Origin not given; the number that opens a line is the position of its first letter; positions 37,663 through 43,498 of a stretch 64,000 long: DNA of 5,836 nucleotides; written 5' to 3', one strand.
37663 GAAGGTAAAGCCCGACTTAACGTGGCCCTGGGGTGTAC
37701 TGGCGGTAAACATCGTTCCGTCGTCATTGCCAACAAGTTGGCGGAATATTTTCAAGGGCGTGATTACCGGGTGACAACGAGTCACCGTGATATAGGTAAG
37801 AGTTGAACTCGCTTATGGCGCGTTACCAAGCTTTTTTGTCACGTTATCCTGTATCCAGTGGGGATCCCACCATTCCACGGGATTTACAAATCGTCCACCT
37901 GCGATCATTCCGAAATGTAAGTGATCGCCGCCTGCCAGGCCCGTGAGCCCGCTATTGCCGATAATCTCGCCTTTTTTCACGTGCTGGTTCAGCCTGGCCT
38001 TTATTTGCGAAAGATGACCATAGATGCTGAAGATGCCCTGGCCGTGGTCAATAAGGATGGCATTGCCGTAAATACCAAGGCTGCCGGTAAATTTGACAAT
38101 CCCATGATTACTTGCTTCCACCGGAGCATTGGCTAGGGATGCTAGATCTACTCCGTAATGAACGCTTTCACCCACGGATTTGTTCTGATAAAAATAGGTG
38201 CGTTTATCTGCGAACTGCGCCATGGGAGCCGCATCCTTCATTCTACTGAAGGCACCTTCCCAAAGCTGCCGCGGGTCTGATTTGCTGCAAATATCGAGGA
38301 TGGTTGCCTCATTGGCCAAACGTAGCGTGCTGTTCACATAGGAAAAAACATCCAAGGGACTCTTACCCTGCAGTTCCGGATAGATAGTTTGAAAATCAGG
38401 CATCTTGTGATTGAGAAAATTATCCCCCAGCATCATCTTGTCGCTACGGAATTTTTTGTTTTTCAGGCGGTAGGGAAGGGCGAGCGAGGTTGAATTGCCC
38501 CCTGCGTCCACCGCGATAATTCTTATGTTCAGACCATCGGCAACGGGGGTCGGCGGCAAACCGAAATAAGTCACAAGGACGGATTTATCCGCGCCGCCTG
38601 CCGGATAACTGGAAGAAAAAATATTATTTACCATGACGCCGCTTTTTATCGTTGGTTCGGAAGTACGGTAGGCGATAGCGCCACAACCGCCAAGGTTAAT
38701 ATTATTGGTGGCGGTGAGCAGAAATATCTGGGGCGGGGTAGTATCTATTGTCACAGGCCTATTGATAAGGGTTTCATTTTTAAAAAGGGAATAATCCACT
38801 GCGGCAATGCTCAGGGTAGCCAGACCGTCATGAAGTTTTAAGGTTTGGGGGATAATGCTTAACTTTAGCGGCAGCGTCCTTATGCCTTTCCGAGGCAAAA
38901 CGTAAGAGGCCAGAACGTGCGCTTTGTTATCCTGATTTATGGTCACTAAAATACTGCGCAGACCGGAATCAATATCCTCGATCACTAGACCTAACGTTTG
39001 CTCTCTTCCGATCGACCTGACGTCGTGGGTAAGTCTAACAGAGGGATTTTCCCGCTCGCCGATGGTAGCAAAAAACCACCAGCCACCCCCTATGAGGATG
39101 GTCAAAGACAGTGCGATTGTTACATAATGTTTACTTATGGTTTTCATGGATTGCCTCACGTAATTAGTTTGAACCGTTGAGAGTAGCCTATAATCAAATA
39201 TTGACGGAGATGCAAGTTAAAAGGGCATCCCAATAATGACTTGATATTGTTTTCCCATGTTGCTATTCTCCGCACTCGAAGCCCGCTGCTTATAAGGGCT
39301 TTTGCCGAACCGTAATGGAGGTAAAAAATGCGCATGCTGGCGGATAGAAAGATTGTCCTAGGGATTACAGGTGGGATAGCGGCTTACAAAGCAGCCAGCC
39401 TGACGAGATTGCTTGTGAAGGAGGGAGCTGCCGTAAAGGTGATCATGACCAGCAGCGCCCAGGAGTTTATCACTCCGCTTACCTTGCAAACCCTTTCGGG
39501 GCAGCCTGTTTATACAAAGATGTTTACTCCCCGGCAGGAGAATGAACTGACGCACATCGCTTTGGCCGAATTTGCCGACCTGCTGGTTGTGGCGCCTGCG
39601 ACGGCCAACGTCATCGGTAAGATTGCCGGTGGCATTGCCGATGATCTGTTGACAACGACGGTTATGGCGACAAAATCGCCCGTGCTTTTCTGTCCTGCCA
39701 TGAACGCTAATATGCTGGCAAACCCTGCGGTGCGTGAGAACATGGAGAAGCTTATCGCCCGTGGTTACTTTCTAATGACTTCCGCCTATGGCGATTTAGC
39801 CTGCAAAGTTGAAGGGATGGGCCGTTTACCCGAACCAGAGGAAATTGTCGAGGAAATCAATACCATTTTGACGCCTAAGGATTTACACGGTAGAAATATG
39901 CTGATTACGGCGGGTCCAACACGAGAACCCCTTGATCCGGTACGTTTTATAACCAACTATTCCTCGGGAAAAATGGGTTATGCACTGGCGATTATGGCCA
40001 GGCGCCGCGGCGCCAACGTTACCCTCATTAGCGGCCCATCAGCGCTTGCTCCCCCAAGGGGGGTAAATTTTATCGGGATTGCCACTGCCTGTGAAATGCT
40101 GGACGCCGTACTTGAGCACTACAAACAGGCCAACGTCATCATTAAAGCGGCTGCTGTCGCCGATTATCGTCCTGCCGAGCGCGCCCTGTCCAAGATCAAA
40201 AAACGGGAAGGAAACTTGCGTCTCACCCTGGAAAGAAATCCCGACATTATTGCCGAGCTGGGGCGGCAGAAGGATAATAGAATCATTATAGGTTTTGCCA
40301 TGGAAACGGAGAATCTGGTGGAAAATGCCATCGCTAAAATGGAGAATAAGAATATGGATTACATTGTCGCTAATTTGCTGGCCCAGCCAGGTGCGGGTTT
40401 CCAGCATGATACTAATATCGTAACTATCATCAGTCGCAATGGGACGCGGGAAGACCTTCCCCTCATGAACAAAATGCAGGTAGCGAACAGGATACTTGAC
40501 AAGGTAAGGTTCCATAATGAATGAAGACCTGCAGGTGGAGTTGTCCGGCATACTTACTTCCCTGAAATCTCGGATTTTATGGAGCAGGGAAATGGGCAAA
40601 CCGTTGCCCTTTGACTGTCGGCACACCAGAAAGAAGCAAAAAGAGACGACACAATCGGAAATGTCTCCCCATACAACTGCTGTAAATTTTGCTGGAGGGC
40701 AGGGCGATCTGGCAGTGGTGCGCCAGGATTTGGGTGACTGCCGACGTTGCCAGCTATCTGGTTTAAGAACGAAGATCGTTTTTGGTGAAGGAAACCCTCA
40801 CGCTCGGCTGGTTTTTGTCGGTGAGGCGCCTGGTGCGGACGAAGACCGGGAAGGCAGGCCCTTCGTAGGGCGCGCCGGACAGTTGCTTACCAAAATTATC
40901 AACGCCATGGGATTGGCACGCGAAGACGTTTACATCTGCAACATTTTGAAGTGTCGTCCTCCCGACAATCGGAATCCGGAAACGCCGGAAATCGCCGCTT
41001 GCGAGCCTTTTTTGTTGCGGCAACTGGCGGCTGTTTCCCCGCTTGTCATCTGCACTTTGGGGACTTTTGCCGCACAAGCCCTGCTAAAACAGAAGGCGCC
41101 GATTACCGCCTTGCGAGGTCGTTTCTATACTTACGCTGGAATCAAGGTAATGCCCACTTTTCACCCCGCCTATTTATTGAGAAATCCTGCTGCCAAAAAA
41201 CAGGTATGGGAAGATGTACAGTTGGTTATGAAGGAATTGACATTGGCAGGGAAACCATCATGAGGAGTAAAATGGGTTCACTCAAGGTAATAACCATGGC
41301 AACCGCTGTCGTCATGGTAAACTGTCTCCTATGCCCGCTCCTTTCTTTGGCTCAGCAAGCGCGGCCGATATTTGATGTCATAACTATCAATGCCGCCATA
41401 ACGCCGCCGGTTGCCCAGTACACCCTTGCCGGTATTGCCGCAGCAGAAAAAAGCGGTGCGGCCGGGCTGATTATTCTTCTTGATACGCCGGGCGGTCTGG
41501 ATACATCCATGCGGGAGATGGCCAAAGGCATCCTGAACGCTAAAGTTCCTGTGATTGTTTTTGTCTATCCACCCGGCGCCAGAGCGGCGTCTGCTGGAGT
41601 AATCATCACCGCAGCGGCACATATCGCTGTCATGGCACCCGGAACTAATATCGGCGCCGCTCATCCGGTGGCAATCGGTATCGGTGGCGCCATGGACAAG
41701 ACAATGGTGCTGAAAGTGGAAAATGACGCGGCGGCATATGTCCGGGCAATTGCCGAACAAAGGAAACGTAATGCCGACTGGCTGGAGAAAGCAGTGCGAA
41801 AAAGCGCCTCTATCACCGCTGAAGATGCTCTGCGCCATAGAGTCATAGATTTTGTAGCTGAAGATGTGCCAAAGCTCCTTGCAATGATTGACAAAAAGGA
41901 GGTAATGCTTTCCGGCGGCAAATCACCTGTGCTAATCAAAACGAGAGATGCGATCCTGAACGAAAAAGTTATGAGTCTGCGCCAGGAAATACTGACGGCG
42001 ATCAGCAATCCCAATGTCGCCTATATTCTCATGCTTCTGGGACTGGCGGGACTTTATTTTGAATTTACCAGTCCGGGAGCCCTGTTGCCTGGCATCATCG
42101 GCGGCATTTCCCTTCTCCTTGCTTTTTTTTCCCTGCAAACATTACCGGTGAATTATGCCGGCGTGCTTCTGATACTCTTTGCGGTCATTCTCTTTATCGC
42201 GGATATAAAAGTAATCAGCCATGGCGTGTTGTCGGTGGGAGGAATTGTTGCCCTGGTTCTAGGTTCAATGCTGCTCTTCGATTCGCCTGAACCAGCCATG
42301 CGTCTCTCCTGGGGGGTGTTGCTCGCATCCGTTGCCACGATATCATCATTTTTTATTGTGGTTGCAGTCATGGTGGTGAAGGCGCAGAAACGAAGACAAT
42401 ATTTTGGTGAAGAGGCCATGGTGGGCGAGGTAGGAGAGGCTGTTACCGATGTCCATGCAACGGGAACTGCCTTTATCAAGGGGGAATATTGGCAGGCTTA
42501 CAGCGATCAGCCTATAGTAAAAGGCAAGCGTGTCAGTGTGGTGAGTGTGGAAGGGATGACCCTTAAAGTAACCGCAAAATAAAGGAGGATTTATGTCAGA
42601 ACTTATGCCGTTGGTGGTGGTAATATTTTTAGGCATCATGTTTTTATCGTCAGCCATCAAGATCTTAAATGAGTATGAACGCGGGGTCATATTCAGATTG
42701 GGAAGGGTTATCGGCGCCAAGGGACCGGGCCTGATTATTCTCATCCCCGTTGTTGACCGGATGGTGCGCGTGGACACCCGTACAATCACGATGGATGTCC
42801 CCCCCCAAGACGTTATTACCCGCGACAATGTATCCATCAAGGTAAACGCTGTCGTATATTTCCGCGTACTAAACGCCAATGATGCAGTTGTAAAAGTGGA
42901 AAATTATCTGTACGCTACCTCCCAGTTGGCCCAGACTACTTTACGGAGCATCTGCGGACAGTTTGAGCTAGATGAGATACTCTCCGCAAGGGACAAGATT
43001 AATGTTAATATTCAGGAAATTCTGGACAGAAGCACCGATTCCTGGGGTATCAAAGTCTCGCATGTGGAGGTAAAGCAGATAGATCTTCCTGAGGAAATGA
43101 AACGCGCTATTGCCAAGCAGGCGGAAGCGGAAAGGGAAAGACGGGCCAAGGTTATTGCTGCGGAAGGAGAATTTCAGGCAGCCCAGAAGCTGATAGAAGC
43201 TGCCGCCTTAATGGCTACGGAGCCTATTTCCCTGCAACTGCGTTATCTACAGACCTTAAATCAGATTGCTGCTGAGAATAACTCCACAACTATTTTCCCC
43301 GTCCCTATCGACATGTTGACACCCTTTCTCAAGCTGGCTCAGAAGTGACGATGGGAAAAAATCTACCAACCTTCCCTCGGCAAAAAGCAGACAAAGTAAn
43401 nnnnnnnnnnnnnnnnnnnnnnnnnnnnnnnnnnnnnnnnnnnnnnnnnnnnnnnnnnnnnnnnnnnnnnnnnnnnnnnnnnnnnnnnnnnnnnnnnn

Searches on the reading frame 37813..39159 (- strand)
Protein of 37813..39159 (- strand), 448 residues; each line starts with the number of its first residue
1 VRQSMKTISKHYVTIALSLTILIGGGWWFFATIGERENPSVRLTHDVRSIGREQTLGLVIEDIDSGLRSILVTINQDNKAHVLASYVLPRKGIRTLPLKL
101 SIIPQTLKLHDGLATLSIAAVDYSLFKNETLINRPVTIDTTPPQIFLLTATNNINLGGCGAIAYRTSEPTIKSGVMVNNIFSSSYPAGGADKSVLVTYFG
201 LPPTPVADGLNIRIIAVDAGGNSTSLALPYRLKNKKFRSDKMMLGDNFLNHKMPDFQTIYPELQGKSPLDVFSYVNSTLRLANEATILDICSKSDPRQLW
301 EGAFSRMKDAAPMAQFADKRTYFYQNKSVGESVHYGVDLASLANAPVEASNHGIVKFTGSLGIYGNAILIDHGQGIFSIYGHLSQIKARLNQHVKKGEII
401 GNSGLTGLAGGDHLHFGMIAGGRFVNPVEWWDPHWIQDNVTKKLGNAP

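Call 74: search_protein_families(library=pfam, proteins=[window:37813-39159:-], max_evalue=0.00001)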
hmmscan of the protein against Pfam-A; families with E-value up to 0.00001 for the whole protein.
window:37813-39159:- (448 aa): 1 family
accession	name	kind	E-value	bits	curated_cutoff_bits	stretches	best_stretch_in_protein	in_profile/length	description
PF01551.29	Peptidase_M23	-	4.9e-26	91.2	28.7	1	333-427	2-96/96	Peptidase family M23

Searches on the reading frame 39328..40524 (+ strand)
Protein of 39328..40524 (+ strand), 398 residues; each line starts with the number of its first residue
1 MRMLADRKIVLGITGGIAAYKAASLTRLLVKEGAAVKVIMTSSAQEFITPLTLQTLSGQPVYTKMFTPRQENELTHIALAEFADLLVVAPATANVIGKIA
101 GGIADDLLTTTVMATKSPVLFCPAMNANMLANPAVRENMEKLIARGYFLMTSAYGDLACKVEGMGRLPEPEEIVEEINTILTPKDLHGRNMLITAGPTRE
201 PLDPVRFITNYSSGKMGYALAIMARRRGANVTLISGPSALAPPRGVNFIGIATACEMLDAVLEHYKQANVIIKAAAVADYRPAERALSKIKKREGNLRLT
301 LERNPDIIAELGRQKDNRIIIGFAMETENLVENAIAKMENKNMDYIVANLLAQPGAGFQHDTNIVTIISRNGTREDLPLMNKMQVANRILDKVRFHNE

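Call 77: search_protein_families(library=pfam, proteins=[window:39328-40524:+], max_evalue=0.00001)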
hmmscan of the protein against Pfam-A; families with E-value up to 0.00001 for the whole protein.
window:39328-40524:+ (398 aa): 2 families
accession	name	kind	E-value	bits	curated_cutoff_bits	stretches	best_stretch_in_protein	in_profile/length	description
PF04127.22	DFP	-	2.1e-72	243.3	22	1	186-368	1-186/186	DNA/pantothenate metabolism flavoprotein C-terminal domain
PF02441.25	Flavoprotein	-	5.7e-35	120.8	22.7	1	8-178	2-159/162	Flavoprotein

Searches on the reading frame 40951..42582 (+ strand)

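Call 77: search_protein_families(library=pfam, proteins=[window:40951-42582:+], max_evalue=0.00001)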
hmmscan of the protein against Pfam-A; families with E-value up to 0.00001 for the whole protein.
window:40951-42582:+ (543 aa): 3 families
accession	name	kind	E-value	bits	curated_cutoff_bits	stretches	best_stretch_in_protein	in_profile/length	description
PF24961.1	NfeD_membrane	-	3.2e-27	95.4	26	1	355-471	1-118/119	NfeD integral membrane domain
PF01957.25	NfeD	-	7.4e-16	58.5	29.1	1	488-540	2-55/57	NfeD-like C-terminal, partner-binding domain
PF25145.1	NfeD1b_N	-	1.8e-11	44.5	40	1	143-293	4-146/189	NfeD1b, N-terminal domain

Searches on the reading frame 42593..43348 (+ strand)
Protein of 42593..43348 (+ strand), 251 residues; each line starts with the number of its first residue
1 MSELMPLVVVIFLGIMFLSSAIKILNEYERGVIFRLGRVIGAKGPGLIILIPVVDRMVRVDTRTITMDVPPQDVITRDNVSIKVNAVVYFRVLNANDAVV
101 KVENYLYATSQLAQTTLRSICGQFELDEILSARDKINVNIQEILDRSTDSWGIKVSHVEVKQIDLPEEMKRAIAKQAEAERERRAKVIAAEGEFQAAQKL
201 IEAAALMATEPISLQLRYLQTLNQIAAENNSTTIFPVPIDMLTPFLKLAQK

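Call 77: search_protein_families(library=pfam, proteins=[window:42593-43348:+], max_evalue=0.00001)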
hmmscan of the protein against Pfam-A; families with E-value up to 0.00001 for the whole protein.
window:42593-43348:+ (251 aa): 1 family
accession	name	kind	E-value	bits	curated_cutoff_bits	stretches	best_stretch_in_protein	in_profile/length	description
PF01145.31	Band_7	-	6.7e-41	140.7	23.6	1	24-193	2-175/176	SPFH domain / Band 7 family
